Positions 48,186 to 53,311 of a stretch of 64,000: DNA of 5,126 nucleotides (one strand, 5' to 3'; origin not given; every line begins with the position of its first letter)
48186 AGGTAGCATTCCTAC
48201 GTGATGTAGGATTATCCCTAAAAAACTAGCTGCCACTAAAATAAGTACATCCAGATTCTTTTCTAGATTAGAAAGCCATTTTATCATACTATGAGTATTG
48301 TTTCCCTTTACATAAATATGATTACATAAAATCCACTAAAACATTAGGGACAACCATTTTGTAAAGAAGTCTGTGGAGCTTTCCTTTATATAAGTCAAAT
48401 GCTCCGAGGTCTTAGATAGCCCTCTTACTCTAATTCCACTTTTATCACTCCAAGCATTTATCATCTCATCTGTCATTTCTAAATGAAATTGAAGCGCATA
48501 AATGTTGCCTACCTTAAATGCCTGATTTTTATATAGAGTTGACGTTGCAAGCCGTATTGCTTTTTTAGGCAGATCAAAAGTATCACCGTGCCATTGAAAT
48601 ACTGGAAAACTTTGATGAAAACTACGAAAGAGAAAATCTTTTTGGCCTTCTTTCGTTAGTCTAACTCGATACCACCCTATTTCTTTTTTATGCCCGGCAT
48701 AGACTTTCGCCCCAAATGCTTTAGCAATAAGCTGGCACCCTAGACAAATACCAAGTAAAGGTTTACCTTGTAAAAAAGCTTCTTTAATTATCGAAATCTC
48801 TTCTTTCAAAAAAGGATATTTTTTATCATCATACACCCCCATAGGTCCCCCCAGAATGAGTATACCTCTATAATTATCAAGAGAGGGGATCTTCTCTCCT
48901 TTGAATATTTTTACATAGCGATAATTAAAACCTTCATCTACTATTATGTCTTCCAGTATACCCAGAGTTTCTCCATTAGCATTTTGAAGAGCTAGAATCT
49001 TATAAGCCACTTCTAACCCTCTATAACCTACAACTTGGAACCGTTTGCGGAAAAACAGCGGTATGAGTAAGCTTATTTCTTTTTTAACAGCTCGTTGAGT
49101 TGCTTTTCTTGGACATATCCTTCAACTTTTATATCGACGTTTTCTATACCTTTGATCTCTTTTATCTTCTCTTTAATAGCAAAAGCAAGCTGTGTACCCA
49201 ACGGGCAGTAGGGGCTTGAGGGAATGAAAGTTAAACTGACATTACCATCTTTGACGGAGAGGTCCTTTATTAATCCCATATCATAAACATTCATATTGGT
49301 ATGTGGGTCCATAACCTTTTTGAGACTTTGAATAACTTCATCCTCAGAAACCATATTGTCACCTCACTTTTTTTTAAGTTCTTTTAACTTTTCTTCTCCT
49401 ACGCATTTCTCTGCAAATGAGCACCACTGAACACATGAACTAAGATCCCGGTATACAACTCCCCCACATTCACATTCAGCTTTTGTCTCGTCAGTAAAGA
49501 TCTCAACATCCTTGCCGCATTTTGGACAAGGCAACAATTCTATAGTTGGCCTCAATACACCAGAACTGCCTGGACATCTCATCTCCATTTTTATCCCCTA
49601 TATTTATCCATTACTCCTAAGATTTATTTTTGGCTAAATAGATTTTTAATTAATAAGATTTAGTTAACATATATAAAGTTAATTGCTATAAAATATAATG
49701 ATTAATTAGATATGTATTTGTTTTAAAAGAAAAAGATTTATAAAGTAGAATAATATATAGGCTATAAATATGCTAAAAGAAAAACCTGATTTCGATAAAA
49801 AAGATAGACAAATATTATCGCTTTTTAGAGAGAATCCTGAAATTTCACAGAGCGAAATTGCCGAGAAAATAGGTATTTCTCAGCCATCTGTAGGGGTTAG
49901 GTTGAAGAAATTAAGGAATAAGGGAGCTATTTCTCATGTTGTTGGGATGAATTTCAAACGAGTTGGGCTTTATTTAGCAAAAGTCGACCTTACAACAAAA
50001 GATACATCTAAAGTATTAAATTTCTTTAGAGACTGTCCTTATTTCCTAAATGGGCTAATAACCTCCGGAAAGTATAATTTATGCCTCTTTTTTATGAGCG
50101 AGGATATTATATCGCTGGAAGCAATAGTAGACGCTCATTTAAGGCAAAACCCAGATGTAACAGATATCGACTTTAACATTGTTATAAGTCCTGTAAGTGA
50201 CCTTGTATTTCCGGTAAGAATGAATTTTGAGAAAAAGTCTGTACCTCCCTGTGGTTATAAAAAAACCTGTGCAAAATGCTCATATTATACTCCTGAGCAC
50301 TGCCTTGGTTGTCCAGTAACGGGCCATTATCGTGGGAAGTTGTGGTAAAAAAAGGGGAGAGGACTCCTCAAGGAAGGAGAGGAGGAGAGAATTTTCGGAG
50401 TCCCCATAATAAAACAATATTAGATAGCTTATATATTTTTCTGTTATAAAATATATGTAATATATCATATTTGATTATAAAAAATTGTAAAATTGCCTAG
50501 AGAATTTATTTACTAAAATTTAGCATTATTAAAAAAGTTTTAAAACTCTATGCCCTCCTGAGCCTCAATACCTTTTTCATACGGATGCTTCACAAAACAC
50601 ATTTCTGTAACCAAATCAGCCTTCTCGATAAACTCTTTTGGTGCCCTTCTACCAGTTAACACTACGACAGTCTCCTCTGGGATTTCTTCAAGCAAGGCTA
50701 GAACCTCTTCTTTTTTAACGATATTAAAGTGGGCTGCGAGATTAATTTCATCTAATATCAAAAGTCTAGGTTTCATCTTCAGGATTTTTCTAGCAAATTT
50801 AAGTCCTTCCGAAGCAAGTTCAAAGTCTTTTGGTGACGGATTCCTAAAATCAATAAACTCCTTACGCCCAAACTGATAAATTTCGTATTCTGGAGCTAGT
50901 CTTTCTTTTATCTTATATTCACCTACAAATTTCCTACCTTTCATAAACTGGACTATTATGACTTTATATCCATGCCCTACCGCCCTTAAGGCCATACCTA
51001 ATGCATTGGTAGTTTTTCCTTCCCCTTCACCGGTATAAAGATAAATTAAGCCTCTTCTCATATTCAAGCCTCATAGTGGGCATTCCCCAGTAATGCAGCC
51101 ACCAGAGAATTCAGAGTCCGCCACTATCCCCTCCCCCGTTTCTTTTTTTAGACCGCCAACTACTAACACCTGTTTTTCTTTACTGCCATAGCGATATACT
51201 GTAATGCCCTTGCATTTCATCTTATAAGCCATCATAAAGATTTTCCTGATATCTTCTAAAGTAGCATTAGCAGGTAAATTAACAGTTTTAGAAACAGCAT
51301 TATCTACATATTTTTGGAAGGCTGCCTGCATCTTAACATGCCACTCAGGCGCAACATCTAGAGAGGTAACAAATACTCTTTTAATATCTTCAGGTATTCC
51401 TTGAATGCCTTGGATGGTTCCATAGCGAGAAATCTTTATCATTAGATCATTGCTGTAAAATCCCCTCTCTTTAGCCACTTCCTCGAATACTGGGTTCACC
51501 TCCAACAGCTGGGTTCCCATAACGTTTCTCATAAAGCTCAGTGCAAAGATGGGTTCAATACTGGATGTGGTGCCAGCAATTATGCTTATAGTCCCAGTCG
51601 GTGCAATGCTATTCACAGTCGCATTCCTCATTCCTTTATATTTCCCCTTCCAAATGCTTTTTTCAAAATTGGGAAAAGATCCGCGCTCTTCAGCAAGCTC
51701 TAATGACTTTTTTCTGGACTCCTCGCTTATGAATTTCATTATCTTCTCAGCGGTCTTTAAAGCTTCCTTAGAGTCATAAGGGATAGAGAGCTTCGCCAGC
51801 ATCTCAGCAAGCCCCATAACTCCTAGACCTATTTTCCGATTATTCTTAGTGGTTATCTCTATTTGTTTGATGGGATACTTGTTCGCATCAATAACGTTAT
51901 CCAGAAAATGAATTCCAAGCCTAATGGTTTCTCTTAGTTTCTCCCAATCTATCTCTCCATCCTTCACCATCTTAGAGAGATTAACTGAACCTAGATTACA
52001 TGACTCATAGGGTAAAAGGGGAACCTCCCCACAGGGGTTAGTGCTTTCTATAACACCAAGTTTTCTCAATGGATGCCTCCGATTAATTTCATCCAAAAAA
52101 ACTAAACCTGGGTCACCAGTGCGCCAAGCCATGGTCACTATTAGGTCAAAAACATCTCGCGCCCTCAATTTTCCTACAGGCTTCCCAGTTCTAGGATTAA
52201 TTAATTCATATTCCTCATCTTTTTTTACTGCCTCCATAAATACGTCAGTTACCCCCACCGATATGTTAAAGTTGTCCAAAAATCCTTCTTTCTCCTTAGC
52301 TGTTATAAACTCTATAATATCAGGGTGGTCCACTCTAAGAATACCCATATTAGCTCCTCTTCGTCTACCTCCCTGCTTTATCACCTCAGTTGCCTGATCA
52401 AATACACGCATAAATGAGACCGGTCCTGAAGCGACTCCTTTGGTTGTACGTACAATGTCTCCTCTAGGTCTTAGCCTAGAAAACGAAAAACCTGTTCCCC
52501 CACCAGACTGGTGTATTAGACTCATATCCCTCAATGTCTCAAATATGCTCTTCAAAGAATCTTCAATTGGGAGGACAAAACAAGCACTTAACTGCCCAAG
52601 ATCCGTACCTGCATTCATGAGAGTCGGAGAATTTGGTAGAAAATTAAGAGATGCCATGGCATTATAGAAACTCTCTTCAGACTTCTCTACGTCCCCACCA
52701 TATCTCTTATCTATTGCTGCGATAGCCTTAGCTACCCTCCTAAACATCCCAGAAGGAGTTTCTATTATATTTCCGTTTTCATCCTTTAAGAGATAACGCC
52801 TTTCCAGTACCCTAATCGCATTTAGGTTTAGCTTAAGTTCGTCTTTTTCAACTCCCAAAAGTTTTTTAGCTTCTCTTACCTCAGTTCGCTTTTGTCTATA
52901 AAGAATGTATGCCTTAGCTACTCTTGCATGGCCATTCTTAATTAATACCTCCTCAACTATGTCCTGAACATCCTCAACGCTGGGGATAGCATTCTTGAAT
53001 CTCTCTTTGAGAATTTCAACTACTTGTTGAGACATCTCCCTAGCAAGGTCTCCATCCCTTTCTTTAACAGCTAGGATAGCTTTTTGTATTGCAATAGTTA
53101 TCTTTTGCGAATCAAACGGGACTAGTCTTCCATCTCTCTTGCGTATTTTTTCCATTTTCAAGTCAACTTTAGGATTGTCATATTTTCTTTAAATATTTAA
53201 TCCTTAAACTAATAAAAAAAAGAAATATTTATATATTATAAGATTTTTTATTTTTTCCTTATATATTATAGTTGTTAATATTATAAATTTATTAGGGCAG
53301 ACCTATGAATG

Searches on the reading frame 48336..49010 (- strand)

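Call 74: search_protein_families(library=ncbifam, proteins=[window:48336-49010:-], max_evalue=0.00001)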
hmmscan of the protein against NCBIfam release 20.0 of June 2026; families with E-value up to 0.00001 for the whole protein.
window:48336-49010:- (224 aa): 13 families
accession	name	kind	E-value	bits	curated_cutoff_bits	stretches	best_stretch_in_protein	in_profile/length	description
NF005458.0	PRK07053.1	equivalog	9.1e-60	201.9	250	1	4-198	4-206/234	glutamine amidotransferase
NF005072.0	PRK06490.1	equivalog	1.3e-42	145.5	339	1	14-205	25-215/251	glutamine amidotransferase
NF006098.0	PRK08250.1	equivalog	1.1e-31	110.2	301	1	14-193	12-196/239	glutamine amidotransferase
NF006562.0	PRK09065.1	equivalog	6.3e-26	91.4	205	1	19-189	29-200/242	glutamine amidotransferase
NF005743.0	PRK07567.1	equivalog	4.3e-21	75.3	264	1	42-182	47-195/245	glutamine amidotransferase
TIGR00888.1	guaA_Nterm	equivalog_domain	4.2e-18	65.4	172.15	1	46-180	41-168/188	glutamine-hydrolyzing GMP synthase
NF001975.0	PRK00758.1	equivalog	3.8e-17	62.5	198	1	42-180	38-166/185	GMP synthase subunit A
NF000848.1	PRK00074.1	equivalog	4.4e-15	55.2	400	1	43-180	39-171/512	glutamine-hydrolyzing GMP synthase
NF005367.0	PRK06895.1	equivalog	1.3e-08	35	265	1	5-178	4-171/190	anthranilate synthase component II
NF045546.1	GCDPHdlase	equivalog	1.5e-08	35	250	1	71-185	82-187/198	gamma-glutamyl-CDP-amidate hydrolase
TIGR01368.1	CPSaseIIsmall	equivalog_domain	1.8e-07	30.5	307.35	1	49-104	219-268/361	glutamine-hydrolyzing carbamoyl-phosphate synthase small subunit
NF004212.0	PRK05665.1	equivalog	7.7e-07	29.1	309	1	37-183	48-192/241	amidotransferase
NF011201.0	PRK14607.1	equivalog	5.2e-06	25.4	670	1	74-142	66-130/534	bifunctional anthranilate synthase component II/anthranilate phosphoribosyltransferase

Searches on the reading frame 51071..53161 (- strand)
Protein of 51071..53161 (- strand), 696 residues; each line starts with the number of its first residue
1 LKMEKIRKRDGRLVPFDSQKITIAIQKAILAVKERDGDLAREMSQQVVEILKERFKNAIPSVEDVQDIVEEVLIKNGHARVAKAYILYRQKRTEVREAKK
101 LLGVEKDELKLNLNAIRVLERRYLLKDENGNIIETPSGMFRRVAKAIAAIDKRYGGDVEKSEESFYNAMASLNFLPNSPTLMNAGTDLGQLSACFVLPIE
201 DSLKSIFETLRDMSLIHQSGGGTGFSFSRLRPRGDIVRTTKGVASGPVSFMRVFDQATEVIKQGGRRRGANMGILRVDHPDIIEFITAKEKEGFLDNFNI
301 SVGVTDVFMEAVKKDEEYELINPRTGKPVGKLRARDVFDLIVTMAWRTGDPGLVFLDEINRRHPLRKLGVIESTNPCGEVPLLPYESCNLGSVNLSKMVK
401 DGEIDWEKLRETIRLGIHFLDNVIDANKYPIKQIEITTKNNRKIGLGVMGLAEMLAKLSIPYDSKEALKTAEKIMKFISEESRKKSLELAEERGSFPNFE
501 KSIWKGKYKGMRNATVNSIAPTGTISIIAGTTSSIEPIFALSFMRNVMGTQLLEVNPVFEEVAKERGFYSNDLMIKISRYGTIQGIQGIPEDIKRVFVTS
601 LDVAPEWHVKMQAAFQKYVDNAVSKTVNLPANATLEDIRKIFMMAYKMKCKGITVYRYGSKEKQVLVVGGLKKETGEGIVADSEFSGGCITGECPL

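Call 74: search_protein_families(library=ncbifam, proteins=[window:51071-53161:-], max_evalue=0.00001)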
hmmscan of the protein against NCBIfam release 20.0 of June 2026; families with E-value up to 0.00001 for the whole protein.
window:51071-53161:- (696 aa): 24 families
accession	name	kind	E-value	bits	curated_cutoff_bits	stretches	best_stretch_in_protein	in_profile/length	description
NF005010.0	PRK06406.1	subfamily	5.6e-301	1000.4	1125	2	158-672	216-731/771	vitamin B12-dependent ribonucleotide reductase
NF006417.0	PRK08665.1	equivalog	2.5e-294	978.3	961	1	106-675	7-582/759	vitamin B12-dependent ribonucleotide reductase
TIGR02504.1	NrdJ_Z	equivalog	3.9e-230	765.5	399.95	1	116-666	2-606/606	adenosylcobalamin-dependent ribonucleoside-diphosphate reductase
NF006207.0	PRK08332.1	equivalog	3.2e-181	604.8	2400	5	223-377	701-860/1684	vitamin B12-dependent ribonucleotide reductase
NF005544.0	PRK07207.1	equivalog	6.4e-118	394.9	965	4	329-505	540-721/965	ribonucleoside-diphosphate reductase subunit alpha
TIGR02506.1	NrdE_NrdA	equivalog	1.4e-116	390.4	341.05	3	331-505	247-428/616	ribonucleoside-diphosphate reductase subunit alpha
NF005122.0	PRK06556.1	equivalog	1.6e-112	377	859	2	114-501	74-492/960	vitamin B12-dependent ribonucleotide reductase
NF005101.0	PRK06539.1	equivalog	3.9e-103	346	988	3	331-505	395-573/822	ribonucleoside-diphosphate reductase subunit alpha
NF006577.0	PRK09102.1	equivalog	3.9e-99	332.5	620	1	96-664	10-575/604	ribonucleoside-diphosphate reductase subunit alpha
NF005991.0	PRK08115.1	equivalog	1.6e-96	324.1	854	3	331-500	432-604/858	vitamin B12-dependent ribonucleotide reductase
NF009029.0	PRK12365.1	equivalog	4.6e-91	306.3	1350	4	316-506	609-804/1046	ribonucleoside-diphosphate reductase subunit alpha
NF005401.0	PRK06948.1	subfamily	1.2e-85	288.4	906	1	118-665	20-589/604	ribonucleotide reductase-like protein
NF009028.0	PRK12364.1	equivalog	6.2e-80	269.3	1377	3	93-315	219-441/842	ribonucleoside-diphosphate reductase subunit alpha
NF005736.0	PRK07562.1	equivalog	6.4e-77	259.2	1737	4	297-501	396-602/1222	vitamin B12-dependent ribonucleotide reductase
NF005483.0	PRK07088.1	equivalog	3.3e-76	257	1214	2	78-325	126-374/764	ribonucleoside-diphosphate reductase subunit alpha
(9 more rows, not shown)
